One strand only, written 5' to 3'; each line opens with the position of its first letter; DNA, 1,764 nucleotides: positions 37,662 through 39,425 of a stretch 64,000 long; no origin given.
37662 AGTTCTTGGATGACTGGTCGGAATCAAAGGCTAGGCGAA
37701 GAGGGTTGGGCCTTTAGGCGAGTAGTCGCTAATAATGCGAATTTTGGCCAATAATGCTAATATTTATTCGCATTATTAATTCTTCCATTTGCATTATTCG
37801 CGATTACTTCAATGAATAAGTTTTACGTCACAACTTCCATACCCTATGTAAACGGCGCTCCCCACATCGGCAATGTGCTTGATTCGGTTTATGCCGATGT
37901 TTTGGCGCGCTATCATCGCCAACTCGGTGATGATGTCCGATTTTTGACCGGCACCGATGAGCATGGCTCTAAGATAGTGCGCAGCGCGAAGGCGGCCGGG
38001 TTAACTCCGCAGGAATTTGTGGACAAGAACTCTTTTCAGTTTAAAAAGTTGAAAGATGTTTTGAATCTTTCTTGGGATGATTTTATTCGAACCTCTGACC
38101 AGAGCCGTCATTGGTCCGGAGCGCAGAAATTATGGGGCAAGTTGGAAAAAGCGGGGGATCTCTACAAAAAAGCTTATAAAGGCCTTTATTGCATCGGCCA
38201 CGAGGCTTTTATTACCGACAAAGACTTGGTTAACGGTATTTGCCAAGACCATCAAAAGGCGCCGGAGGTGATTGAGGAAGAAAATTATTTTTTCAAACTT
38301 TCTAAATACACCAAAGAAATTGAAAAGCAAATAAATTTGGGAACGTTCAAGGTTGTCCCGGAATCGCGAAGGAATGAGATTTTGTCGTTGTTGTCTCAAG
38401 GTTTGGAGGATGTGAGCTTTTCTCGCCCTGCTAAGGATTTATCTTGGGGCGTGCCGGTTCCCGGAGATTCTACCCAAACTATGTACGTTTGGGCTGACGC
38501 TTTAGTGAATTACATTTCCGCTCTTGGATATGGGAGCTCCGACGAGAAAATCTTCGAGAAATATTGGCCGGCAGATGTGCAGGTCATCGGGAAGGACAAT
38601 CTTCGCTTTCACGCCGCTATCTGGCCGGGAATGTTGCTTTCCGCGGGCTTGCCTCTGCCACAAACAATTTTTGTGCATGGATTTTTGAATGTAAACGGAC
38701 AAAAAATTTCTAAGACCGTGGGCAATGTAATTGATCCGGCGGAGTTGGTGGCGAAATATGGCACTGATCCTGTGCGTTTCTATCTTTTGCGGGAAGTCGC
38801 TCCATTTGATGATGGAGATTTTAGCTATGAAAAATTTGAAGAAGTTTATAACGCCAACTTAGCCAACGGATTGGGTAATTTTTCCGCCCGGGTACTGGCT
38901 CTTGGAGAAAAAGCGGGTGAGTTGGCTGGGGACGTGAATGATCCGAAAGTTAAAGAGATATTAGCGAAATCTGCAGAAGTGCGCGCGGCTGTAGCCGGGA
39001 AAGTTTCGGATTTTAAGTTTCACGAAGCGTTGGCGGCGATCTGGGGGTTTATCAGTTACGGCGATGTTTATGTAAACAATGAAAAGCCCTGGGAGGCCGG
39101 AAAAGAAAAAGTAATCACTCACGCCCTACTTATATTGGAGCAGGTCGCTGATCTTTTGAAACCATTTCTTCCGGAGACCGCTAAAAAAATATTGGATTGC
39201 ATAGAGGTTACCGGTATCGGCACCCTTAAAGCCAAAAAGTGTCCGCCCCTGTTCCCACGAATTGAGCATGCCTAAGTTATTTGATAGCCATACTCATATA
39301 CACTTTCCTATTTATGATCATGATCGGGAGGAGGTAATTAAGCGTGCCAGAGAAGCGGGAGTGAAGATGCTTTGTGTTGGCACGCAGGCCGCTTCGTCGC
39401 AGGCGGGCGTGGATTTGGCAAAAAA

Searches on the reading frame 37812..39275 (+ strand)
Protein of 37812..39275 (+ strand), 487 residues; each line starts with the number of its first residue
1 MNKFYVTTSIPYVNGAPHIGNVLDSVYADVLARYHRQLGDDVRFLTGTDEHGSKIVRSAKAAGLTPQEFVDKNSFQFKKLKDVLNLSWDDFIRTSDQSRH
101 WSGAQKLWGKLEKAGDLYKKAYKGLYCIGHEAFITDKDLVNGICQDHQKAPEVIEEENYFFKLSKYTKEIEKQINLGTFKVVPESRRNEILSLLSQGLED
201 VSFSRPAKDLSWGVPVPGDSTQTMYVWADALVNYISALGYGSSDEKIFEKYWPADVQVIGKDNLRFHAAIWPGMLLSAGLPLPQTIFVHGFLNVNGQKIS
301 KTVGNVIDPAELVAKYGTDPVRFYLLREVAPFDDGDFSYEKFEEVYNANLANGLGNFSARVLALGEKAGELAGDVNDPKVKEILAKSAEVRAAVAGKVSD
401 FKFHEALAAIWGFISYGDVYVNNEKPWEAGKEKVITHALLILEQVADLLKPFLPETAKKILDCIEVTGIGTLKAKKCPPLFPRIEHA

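Call 10: find_encoding_contigs(protein=window:37812-39275:+, flank=10000, max_places=10)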
Protein window:37812-39275:+ (487 aa): no gene with exactly this product is on record in the collection.

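Call 26: find_related_loci(query=window:37812-39275:+, collection=metagenome_contigs, flank=3000)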
Query window:37812-39275:+ (487 aa) in metagenome_contigs; peptide patterns used: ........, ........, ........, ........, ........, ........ (x = any residue, [..] = any of these).
600 stretches matched a pattern (row limit reached: there are more); 584 encode a relative of the query (tblastn E <= 1e-3); the best 80 are kept; 80 distinct loci.
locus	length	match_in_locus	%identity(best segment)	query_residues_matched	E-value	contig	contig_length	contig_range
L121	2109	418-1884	73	4-485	0e+0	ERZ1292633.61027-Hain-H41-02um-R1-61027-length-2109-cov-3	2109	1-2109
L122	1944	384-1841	60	3-484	0e+0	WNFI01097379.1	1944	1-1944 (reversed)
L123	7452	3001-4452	59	2-484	0e+0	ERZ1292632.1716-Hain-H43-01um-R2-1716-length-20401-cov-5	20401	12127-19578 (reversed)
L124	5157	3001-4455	60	2-485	0e+0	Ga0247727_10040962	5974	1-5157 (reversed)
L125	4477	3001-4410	57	3-485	0e+0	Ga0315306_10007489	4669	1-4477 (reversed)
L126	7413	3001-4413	57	4-484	0e+0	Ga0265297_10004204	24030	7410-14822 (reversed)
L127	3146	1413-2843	59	4-485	0e+0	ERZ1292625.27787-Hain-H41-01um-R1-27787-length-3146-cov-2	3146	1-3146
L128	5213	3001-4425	56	2-483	0e+0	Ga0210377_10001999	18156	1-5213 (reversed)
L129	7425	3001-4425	57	3-483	3e-179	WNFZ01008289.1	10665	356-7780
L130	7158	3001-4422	55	3-484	2e-178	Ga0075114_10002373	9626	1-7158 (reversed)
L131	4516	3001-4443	54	3-484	3e-178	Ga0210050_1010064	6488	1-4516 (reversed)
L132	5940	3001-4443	53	3-484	8e-176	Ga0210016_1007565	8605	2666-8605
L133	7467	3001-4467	54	1-484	2e-175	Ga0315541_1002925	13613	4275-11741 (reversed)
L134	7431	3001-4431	55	3-485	8e-175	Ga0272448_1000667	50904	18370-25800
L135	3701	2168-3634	54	3-484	0e+0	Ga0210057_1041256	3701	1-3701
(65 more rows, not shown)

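Call 87: search_protein_families(library=pfam, proteins=[window:37812-39275:+], max_evalue=0.001)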
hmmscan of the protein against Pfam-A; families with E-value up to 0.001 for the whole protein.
window:37812-39275:+ (487 aa): 5 families
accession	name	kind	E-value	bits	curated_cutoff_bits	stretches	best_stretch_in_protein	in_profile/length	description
PF09334.17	tRNA-synt_1g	-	8.7e-105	351.1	20.1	2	137-362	162-391/391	tRNA synthetases class I (M)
PF00133.28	tRNA-synt_1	-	1.5e-31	110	22.7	2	222-326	297-403/414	tRNA synthetases class I (I, L, M and V)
PF01406.26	tRNA-synt_1e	-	2.3e-11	44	27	1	12-90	18-96/301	tRNA synthetases class I (C) catalytic domain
PF08264.19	Anticodon_1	-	5.1e-06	26.9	25.1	1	381-461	2-87/148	Anticodon-binding domain of tRNA ligase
PF01921.24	tRNA-synt_1f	-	0.00013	21.4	27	0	14-50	33-69/360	tRNA synthetases class I (K)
